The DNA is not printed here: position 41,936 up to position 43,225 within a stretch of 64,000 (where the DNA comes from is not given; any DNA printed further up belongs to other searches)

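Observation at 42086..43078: TFB paralog with intact Zn-ribbon and cyclin core but no recognisable B-reader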

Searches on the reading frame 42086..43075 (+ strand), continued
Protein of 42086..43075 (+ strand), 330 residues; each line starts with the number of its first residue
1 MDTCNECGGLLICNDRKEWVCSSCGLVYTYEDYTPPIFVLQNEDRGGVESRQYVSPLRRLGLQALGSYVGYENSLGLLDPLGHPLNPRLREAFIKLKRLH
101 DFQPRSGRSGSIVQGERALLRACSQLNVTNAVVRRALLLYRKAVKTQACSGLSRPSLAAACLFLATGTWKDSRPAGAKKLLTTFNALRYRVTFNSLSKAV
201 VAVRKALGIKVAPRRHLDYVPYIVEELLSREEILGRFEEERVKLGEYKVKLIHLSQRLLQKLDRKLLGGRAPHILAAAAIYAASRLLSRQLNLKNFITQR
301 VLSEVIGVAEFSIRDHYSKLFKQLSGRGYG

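Call 43: fold_search(model_id=the predicted structure, library=pdb)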
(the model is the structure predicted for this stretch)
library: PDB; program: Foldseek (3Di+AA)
matches with E <= 10: 376; with E <= 0.001: 79
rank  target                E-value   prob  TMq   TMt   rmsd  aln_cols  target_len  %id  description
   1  7nvu_M                5.3e-09  1.00  0.50  0.55  13.9       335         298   17  RNA polymerase II core pre-initiation complex with open promoter DNA (released 2021-05-05)
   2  8s52_M                9.0e-09  1.00  0.50  0.56  13.5       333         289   18  RNA polymerase II core initially transcribing complex with an ordered RNA of 10 nt (released 2024-04-17)
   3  7egb_R                3.4e-08  1.00  0.49  0.63  13.1       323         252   16  TFIID-based holo PIC on SCP promoter (released 2021-05-05)
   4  8wak_R                5.7e-08  1.00  0.51  0.58  13.7       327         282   16  Structure of transcribing complex 2 (TC2), the initially transcribing complex with Pol II positioned 2nt downstream of (released 2023-12-06)
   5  8s5n_M                1.9e-07  1.00  0.50  0.61  12.7       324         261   18  RNA polymerase II core initially transcribing complex with an ordered RNA of 12 nt (released 2024-04-10)
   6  1vol_A                2.0e-07  1.00  0.48  0.74   3.4       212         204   20  TFIIB (HUMAN CORE DOMAIN)/TBP (A.THALIANA)/TATA ELEMENT TERNARY COMPLEX (released 1996-11-08)
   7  1c9b_A                2.6e-07  1.00  0.49  0.74   3.4       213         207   19  CRYSTAL STRUCTURE OF A HUMAN TBP CORE DOMAIN-HUMAN TFIIB CORE DOMAIN COMPLEX BOUND TO AN EXTENDED, MODIFIED ADENOVIRAL (released 2000-01-10)
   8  5iy7_M                2.6e-07  1.00  0.48  0.51  15.0       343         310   17  Human holo-PIC in the open state (released 2016-05-18)
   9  8s51_M                3.0e-07  1.00  0.50  0.55  13.7       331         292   18  RNA polymerase II core initially transcribing complex with an ordered RNA of 8 nt (released 2024-04-17)
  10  7zwd_M                4.9e-07  1.00  0.47  0.63  11.6       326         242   16  Structure of SNAPc containing Pol II pre-initiation complex bound to U5 snRNA promoter (CC) (released 2022-11-30)
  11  7zwc_M                1.3e-06  1.00  0.46  0.71   4.1       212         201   20  Structure of SNAPc:TBP-TFIIA-TFIIB sub-complex bound to U5 snRNA promoter (released 2022-11-30)
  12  7eg8_R                1.5e-06  1.00  0.48  0.61  12.9       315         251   16  TFIID-based core PIC on PUMA promoter (released 2021-05-05)
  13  5wh1_B                1.8e-06  1.00  0.28  0.43  12.2       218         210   19  Apo form of the C-terminal region of human Transcription Factor IIB (released 2017-11-29)
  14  1ais_B                2.2e-06  1.00  0.49  0.79   3.7       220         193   24  TATA-BINDING PROTEIN/TRANSCRIPTION FACTOR (II)B/TATA-BOX COMPLEX FROM PYROCOCCUS WOESEI (released 1997-07-07)
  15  5iy6_M                2.8e-06  1.00  0.49  0.61  13.4       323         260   17  Human holo-PIC in the closed state (released 2016-05-18)
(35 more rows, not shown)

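Call 44: list_cluster_members(proteins=[P0005, P0006, P0007, P0008, P0014, P0015, P0018, P0024, P0026, P0030])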
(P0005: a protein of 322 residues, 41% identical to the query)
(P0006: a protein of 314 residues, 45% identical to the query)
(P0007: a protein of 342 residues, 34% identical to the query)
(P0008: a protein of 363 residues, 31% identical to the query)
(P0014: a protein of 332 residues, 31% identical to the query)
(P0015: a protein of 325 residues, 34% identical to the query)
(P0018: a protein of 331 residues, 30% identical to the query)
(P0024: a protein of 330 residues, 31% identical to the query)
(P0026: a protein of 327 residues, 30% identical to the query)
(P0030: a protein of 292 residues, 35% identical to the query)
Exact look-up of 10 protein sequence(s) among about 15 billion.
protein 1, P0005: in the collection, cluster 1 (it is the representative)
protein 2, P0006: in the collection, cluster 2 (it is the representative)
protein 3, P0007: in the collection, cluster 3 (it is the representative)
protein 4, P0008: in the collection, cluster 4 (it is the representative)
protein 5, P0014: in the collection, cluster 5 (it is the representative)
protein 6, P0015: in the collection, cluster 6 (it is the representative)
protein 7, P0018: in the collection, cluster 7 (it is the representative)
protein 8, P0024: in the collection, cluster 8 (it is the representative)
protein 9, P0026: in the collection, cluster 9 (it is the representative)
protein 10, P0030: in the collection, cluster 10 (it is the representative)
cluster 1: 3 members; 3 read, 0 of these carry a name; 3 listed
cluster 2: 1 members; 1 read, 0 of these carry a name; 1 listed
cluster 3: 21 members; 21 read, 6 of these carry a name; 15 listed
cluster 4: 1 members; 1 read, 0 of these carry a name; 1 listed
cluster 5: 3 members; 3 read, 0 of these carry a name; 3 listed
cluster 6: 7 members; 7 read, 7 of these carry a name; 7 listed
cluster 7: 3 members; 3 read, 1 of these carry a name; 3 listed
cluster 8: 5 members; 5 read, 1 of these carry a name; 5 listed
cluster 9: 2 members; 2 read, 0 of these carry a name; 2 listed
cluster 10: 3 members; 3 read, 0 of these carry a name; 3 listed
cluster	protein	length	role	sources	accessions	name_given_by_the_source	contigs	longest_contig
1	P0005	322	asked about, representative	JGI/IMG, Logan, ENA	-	-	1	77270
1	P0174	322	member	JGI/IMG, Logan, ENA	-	-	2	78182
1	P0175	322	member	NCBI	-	-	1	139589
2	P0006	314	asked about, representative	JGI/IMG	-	-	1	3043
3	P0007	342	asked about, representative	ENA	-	-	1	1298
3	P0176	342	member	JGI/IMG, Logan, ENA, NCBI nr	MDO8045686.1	hypothetical protein [Candidatus Baldrarchaeota archaeon]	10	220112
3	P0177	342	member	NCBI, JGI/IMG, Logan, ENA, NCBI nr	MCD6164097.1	MAG: hypothetical protein J7J30_01475 [Candidatus Odinarchaeota archaeon] | hypothetical protein [Candidatus Odinarchaeota archaeon]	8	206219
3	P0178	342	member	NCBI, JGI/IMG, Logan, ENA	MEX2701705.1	MAG: hypothetical protein Q6368_001360 [Candidatus Baldrarchaeota archaeon]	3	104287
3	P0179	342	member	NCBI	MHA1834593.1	MAG: hypothetical protein ACTSV7_11480 [Candidatus Baldrarchaeia archaeon]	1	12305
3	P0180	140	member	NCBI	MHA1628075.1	MAG: hypothetical protein ACTSW6_03290, partial [Candidatus Baldrarchaeia archaeon]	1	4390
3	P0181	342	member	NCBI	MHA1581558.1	MAG: hypothetical protein ACTSYM_03510 [Candidatus Baldrarchaeia archaeon]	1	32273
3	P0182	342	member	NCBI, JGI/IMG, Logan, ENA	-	-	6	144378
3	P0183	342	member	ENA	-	-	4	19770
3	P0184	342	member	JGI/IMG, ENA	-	-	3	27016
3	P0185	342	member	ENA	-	-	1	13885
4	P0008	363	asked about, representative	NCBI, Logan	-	-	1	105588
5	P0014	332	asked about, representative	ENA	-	-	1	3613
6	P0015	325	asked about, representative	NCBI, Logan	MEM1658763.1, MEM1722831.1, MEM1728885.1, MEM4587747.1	MAG: hypothetical protein QXK94_07010 [Candidatus Jordarchaeales archaeon]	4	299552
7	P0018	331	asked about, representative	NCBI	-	-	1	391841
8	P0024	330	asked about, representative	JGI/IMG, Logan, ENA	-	-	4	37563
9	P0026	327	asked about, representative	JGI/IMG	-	-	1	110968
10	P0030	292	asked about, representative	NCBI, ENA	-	-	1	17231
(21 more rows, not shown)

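Call 55: search_protein_families(library=ncbifam, proteins=[L057:13469-16966:+, L057:9045-10742:+, L014:4522-6780:-, L002:10589-12232:-], max_evalue=0.001)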
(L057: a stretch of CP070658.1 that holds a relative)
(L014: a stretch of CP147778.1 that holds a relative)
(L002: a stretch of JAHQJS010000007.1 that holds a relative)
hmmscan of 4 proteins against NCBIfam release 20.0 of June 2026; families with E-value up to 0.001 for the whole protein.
L057:13469-16966:+ (1166 aa): 3 families
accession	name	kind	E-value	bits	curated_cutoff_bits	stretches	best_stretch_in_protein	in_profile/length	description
NF053655.1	CedD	equivalog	9e-09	34.5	600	1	415-778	185-518/527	DNA-translocating ATPase CedD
NF042943.1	HerA_antiphage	equivalog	1.6e-07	30.3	800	1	425-504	131-207/566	anti-phage-associated helicase HerA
TIGR00929.1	VirB4_CagE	subfamily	0.00029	19.2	643.1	1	454-488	439-473/792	VirB4 family type IV secretion/conjugal transfer ATPase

L057:9045-10742:+ (565 aa): 20 families
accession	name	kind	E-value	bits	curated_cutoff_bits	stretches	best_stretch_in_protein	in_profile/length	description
TIGR03819.1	heli_sec_ATPase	hypoth_equivalog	9.9e-29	100.6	373.15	1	148-439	8-297/340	TadA family conjugal transfer-associated ATPase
NF058587.1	archaellum_moto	equivalog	1.2e-25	90.3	550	1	156-478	113-434/527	archaellum flagellar ATPase motor FlaI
TIGR02788.1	VirB11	equivalog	5.5e-20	71.6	249.95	1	311-438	135-261/308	P-type DNA transfer ATPase VirB11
TIGR02782.1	TrbB_P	equivalog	4.5e-16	59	304.55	1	197-478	18-294/303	P-type conjugative transfer ATPase TrbB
NF053672.1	bindosome_BasE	exception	6.1e-16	58.2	1000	1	201-480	149-430/512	bindosome assembly system ATPase subunit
NF010475.0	PRK13900.1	equivalog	1.5e-14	53.8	389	1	301-434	140-274/333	type IV secretion system ATPase VirB11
NF010407.0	PRK13833.1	subfamily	2.6e-11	43.5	499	1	271-477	96-300/323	conjugal transfer protein TrbB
NF041000.1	ATPase_ComGA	equivalog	5.1e-11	42.1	300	1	323-440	131-243/267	competence type IV pilus ATPase ComGA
NF010425.0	PRK13851.1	equivalog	5.8e-11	41.8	461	1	311-409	153-250/344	type IV secretion system protein VirB11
TIGR02533.1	type_II_gspE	equivalog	3.5e-09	35.9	630.25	1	260-447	187-363/486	type II secretion system ATPase GspE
NF010469.0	PRK13894.1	subfamily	3.2e-08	33.3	508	1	250-439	82-264/320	conjugal transfer ATPase TrbB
TIGR01420.1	pilT_fam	subfamily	4.4e-07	29.4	319.1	1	323-440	125-240/343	PilT/PilU family type 4a pilus ATPase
NF053534.1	T4PilAsmATPsTfpB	equivalog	6.8e-07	28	850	1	323-440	339-450/584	type IV pilus assembly ATPase TfpB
NF007755.0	PRK10436.1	equivalog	2.5e-06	26.4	617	1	260-448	163-340/465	type II secretion system protein GspE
TIGR02524.1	dot_icm_DotB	equivalog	1.4e-05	24.5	463.3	1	322-488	136-301/358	Dot/Icm type IV secretion system ATPase DotB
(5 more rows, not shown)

L014:4522-6780:- (752 aa): 12 families
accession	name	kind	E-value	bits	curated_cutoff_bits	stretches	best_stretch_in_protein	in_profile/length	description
NF058587.1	archaellum_moto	equivalog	7.5e-36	124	550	1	244-706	42-506/527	archaellum flagellar ATPase motor FlaI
NF053672.1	bindosome_BasE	exception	1.5e-21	76.8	1000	1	211-635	19-440/512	bindosome assembly system ATPase subunit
TIGR03819.1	heli_sec_ATPase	hypoth_equivalog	1.8e-21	76.7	373.15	1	330-583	47-293/340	TadA family conjugal transfer-associated ATPase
TIGR02788.1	VirB11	equivalog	1.8e-14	53.5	249.95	1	454-584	133-259/308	P-type DNA transfer ATPase VirB11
TIGR02782.1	TrbB_P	equivalog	1.8e-10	40.6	304.55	1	338-586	14-251/303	P-type conjugative transfer ATPase TrbB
NF041000.1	ATPase_ComGA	equivalog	1.2e-08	34.2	300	1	346-587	11-242/267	competence type IV pilus ATPase ComGA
NF010425.0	PRK13851.1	equivalog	3.8e-05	22.7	461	1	454-582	151-275/344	type IV secretion system protein VirB11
TIGR02858.1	spore_III_AA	equivalog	3.9e-05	23.1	281.3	1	542-591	195-244/272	stage III sporulation protein AA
TIGR03608.1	L_ocin_972_ABC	subfamily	4.6e-05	23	254.85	1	468-502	27-61/206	putative bacteriocin export ABC transporter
NF010469.0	PRK13894.1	subfamily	9.8e-05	21.8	508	1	370-485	57-169/320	conjugal transfer ATPase TrbB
NF010407.0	PRK13833.1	subfamily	0.00014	21.4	499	1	344-501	28-183/323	conjugal transfer protein TrbB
NF010475.0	PRK13900.1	equivalog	0.00018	20.7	389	1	455-579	150-271/333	type IV secretion system ATPase VirB11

L002:10589-12232:- (547 aa): 18 families
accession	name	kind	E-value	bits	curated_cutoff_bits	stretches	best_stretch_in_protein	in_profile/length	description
NF058587.1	archaellum_moto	equivalog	8e-29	100.8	550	1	137-432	146-438/527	archaellum flagellar ATPase motor FlaI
TIGR03819.1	heli_sec_ATPase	hypoth_equivalog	5.8e-25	88.2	373.15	1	133-385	47-293/340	TadA family conjugal transfer-associated ATPase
TIGR02788.1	VirB11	equivalog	6.7e-18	64.8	249.95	1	257-385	133-258/308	P-type DNA transfer ATPase VirB11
NF053672.1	bindosome_BasE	exception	6.9e-17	61.4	1000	1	143-390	143-389/512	bindosome assembly system ATPase subunit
TIGR02782.1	TrbB_P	equivalog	1.8e-13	50.4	304.55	1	141-427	14-296/303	P-type conjugative transfer ATPase TrbB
NF041000.1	ATPase_ComGA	equivalog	9.5e-10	37.9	300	1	269-391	129-244/267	competence type IV pilus ATPase ComGA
TIGR01420.1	pilT_fam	subfamily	7.7e-08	31.9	319.1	1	268-423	122-273/343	PilT/PilU family type 4a pilus ATPase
NF010475.0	PRK13900.1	equivalog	1.2e-07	31.2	389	1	256-383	148-273/333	type IV secretion system ATPase VirB11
TIGR02525.1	plasmid_TraJ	equivalog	3.9e-07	29.4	368.3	1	256-419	136-299/372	plasmid transfer ATPase TraJ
NF010469.0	PRK13894.1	subfamily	1.3e-06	28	508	1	199-306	83-190/320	conjugal transfer ATPase TrbB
NF053534.1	T4PilAsmATPsTfpB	equivalog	2.3e-06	26.3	850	1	271-421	339-475/584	type IV pilus assembly ATPase TfpB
TIGR02858.1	spore_III_AA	equivalog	3.3e-06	26.6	281.3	1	260-388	106-239/272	stage III sporulation protein AA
NF010425.0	PRK13851.1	equivalog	7e-06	25.2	461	1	257-358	151-249/344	type IV secretion system protein VirB11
TIGR02533.1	type_II_gspE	equivalog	1.7e-05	23.7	630.25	1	271-435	246-396/486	type II secretion system ATPase GspE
NF010407.0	PRK13833.1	subfamily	0.00014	21.4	499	1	194-305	73-184/323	conjugal transfer protein TrbB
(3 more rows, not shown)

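Call 61: search_protein_families(library=pfam, proteins=[L057:6366-6749:+, L057:13469-16966:+, L054:11369-13348:-, L044:1844-2740:+, L076:661-1662:+], max_evalue=0.01)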
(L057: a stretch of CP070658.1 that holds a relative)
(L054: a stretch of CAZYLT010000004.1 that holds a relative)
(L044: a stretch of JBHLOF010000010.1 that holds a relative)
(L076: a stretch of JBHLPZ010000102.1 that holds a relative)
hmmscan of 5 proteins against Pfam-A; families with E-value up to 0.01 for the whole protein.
L057:6366-6749:+ (127 aa): 0 families

L057:13469-16966:+ (1166 aa): 12 families
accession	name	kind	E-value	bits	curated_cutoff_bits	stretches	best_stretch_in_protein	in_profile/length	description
PF01935.23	DUF87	-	1.4e-15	58.4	23.2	1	431-610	3-171/220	Helicase HerA, central domain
PF13191.12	AAA_16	-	2.3e-05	25.4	32.6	1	453-571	25-127/167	AAA ATPase domain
PF10412.15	TrwB_AAD_bind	-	0.00026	20.4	20.5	1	449-496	12-58/387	Type IV secretion-system coupling protein DNA-binding domain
PF13401.12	AAA_22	-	0.00062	20.5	27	1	454-563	7-82/130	AAA domain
PF20720.3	nSTAND3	-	0.001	19.2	27.2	1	453-490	18-55/155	Novel STAND NTPase 3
PF25199.1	nSTAND_NTPase5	-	0.002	18.4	34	0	454-503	43-88/145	Novel STAND NTPase 5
PF13245.12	AAA_19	-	0.0053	17.4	25.1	0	452-480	11-39/134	AAA domain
PF00910.28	RNA_helicase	-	0.006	17.5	21.5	0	456-496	2-45/105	RNA helicase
PF00004.35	AAA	-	0.0063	17.4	21.2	0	457-500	3-41/131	ATPase family associated with various cellular activities (AAA)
PF05729.18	NACHT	-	0.0068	16.7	26.7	0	455-479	3-27/167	NACHT domain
PF01580.24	FtsK_SpoIIIE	-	0.0069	16.3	24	0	453-476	40-63/221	FtsK/SpoIIIE family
PF00005.33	ABC_tran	-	0.0094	17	25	0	453-479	12-38/137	ABC transporter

L054:11369-13348:- (659 aa): 4 families
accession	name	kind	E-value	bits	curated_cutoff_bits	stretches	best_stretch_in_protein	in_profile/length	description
PF16640.11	Big_3_5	-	7.1e-12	46.2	35.5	1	37-111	10-75/88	Bacterial Ig-like domain (group 3)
PF02369.22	Big_1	-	0.0033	17.9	34.9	0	43-86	19-64/93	Bacterial Ig-like domain (group 1)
PF11974.14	bMG3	-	0.0072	16.7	34.9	0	54-86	25-56/103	Bacterial alpha-2-macroglobulin MG3 domain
PF13620.12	CarboxypepD_reg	-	0.0088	16.8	32.3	0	147-183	2-39/82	Carboxypeptidase regulatory-like domain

L044:1844-2740:+ (298 aa): 0 families

L076:661-1662:+ (333 aa): 1 family
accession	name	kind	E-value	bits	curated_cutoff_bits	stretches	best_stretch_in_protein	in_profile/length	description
PF03259.23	Robl_LC7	-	2.3e-07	30.9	23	1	9-86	4-83/91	Roadblock/LC7 domain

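Call 64: search_solved_structures(query=A5, max_evalue=1, show_alignments=1)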
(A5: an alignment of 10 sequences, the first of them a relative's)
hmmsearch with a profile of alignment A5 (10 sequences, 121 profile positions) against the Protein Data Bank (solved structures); distinct sequences matched with E-value up to 1: 1.
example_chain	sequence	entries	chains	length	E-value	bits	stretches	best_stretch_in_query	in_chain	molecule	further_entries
3h0g_H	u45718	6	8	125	0.14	15.3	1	9-102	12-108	DNA-directed RNA polymerases I, II, and III subunit RPABC3 | RNA polymerase II subunit Rpb8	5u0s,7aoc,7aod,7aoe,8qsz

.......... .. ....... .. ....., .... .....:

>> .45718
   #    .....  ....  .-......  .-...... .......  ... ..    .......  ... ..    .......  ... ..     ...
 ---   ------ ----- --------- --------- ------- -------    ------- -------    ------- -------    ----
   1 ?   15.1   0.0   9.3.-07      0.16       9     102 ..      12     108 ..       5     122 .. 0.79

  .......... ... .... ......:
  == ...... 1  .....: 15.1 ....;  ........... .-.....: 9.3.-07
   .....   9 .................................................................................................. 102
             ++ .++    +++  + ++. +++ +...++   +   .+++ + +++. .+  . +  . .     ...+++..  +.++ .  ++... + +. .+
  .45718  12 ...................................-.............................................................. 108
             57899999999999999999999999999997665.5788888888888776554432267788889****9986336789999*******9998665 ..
